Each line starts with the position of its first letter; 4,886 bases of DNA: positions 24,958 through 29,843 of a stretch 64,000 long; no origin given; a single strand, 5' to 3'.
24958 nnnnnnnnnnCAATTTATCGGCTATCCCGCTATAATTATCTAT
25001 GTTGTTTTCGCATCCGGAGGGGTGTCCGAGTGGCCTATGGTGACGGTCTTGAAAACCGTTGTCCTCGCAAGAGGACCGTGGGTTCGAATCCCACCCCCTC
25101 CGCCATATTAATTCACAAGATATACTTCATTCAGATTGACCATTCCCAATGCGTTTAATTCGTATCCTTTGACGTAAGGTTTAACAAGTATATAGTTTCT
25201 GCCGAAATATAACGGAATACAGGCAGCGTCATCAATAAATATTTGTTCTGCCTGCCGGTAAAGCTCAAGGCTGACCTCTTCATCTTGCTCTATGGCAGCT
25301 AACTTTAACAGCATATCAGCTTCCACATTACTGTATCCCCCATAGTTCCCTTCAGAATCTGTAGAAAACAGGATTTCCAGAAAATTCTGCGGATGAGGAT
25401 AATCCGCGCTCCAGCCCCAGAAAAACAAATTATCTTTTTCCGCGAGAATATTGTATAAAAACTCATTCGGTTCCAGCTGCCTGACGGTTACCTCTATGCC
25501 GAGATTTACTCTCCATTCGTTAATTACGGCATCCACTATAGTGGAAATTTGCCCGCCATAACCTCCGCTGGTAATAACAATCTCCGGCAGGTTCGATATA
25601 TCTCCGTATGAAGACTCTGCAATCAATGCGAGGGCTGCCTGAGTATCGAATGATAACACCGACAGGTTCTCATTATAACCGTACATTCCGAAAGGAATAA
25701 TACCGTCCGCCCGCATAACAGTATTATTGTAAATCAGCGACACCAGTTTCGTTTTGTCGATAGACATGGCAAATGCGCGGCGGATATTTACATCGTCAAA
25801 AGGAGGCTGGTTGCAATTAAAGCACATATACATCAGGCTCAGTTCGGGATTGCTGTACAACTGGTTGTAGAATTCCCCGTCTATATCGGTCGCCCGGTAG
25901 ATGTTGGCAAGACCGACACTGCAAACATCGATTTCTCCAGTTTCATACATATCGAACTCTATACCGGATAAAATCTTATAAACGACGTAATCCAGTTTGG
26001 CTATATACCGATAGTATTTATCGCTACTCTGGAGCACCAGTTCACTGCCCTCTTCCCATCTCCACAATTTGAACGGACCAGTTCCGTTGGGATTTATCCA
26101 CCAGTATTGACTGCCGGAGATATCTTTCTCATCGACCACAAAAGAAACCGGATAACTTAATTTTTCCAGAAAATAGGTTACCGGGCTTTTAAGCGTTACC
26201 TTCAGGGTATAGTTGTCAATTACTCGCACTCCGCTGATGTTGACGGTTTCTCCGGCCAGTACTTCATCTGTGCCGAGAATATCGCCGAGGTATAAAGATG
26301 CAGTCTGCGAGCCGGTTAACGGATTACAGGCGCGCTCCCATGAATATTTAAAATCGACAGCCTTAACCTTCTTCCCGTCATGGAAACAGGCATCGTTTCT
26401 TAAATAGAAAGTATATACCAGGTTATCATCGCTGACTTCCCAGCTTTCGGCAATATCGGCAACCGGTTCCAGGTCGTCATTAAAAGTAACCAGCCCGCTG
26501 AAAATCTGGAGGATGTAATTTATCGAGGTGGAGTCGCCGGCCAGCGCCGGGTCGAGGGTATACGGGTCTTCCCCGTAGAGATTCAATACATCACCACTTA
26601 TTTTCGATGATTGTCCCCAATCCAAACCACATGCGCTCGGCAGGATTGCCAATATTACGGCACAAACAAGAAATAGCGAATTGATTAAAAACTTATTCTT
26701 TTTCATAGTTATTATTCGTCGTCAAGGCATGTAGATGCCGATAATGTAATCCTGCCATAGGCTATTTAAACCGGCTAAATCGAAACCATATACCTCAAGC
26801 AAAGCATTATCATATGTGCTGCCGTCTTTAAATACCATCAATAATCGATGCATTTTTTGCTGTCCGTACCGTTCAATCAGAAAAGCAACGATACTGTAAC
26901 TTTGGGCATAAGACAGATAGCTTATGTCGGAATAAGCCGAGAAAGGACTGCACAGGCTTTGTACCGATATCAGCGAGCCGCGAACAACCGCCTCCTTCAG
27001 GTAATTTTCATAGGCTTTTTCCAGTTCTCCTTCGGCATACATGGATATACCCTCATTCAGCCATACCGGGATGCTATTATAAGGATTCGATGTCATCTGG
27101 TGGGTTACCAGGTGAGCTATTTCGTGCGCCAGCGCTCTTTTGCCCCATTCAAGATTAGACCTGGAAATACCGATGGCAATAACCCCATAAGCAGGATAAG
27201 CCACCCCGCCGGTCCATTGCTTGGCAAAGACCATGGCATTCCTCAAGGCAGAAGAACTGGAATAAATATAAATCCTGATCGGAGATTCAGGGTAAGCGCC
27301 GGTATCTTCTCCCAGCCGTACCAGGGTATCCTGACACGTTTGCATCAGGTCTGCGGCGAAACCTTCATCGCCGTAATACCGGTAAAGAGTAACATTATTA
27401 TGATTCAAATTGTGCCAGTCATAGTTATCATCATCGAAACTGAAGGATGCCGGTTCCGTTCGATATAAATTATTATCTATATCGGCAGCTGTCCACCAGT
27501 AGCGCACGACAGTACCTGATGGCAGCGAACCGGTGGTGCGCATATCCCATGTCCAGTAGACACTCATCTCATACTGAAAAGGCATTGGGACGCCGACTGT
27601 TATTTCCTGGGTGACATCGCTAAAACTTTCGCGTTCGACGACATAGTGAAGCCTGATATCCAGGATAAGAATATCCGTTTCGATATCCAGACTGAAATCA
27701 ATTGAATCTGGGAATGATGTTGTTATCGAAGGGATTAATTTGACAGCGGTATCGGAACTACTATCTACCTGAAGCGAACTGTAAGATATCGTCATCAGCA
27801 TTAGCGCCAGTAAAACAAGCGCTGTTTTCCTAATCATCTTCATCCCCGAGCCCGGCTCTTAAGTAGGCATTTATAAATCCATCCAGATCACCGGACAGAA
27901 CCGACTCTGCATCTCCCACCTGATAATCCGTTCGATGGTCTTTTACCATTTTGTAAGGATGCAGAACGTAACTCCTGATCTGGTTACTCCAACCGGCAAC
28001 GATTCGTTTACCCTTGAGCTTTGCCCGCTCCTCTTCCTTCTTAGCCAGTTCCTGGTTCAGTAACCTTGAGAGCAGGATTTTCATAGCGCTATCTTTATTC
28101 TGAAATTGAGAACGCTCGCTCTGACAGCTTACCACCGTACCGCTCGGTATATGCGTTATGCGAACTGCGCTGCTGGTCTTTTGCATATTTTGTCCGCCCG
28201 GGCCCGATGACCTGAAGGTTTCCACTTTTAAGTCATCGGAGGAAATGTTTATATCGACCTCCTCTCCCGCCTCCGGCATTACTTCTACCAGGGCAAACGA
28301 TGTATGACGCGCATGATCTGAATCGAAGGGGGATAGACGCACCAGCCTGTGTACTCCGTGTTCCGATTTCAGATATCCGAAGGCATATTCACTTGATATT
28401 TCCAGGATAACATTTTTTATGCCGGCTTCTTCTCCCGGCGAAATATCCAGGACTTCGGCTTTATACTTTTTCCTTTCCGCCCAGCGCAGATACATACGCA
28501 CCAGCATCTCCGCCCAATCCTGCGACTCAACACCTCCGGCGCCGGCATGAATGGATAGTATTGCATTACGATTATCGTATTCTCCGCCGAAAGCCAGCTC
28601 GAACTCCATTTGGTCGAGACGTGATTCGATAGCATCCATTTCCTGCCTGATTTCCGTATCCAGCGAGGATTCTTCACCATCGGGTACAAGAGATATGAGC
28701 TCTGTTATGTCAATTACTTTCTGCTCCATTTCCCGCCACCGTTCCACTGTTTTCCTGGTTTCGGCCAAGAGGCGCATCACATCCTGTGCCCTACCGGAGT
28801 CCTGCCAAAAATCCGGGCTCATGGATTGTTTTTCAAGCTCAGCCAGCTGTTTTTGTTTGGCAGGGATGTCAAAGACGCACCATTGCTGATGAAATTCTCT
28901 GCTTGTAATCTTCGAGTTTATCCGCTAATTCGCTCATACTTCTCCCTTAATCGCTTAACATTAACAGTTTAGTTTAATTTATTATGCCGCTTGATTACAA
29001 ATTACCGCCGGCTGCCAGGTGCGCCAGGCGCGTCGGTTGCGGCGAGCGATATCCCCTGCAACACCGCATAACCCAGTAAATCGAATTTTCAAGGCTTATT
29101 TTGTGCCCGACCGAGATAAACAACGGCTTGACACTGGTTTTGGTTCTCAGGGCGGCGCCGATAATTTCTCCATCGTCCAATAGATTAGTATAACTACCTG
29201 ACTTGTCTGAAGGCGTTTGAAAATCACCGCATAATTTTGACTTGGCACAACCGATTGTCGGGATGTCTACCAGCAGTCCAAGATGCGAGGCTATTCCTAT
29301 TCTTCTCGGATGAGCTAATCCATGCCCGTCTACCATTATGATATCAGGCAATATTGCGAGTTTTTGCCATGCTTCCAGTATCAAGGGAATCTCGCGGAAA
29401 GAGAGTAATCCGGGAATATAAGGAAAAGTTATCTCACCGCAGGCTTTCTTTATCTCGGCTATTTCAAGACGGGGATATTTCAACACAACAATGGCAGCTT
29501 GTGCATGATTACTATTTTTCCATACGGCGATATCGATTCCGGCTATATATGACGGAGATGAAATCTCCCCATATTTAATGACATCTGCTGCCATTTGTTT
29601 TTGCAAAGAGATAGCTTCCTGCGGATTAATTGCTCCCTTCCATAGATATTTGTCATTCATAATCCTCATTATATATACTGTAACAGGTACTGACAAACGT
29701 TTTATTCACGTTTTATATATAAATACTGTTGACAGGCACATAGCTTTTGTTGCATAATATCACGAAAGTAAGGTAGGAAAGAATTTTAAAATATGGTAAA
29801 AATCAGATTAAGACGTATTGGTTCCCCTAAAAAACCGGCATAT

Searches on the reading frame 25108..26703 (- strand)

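Call 82: search_protein_families(library=pfam, proteins=[window:25108-26703:-], max_evalue=0.000001)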
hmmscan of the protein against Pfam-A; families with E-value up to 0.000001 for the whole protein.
window:25108-26703:- (531 aa): 1 family
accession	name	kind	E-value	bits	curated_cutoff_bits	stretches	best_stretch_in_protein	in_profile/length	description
PF00496.27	SBP_bac_5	-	1.3e-75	255.2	32.4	1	79-451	1-366/368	Bacterial extracellular solute-binding proteins, family 5 Middle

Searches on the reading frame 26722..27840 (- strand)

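Call 82: search_protein_families(library=pfam, proteins=[window:26722-27840:-], max_evalue=0.000001)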
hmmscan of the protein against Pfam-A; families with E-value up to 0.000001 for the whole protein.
window:26722-27840:- (372 aa): 1 family
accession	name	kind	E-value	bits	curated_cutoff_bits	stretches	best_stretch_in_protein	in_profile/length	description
PF13485.12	Peptidase_MA_2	-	1.7e-86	289.6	32.4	1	168-367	1-200/201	Peptidase MA superfamily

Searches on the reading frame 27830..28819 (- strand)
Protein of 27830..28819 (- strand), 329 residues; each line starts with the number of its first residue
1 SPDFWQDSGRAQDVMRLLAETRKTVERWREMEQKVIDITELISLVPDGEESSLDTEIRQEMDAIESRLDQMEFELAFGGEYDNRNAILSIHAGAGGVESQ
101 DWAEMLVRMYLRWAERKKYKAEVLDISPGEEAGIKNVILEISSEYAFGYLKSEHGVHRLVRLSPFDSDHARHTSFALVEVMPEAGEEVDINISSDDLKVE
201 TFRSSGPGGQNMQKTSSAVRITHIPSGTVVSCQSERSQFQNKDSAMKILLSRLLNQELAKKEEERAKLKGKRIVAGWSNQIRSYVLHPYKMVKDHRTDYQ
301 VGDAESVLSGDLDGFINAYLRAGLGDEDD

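Call 82: search_protein_families(library=pfam, proteins=[window:27830-28819:-], max_evalue=0.000001)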
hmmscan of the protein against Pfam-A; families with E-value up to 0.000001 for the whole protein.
window:27830-28819:- (329 aa): 2 families
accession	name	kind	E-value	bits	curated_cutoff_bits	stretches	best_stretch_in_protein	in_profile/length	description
PF03462.23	PCRF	-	1.6e-53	181.8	24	1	2-178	15-194/194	PCRF domain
PF00472.26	RF-1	-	7.3e-40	136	35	1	186-296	1-116/116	RF-1 domain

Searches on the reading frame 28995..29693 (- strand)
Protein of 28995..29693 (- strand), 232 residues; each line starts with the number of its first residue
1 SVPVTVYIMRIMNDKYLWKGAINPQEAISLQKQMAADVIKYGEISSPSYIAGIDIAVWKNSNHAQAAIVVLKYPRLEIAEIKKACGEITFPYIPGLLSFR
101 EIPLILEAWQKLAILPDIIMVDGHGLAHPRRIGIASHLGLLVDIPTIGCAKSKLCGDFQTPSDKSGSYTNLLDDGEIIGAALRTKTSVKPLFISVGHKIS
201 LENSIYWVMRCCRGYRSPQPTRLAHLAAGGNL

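Call 82: search_protein_families(library=pfam, proteins=[window:28995-29693:-], max_evalue=0.000001)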
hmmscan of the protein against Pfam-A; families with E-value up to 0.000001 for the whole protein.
window:28995-29693:- (232 aa): 1 family
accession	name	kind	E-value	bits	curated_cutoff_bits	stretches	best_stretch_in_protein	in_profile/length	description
PF04493.20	Endonuclease_5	-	8.5e-76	254.5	23.4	1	33-225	2-197/198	Endonuclease V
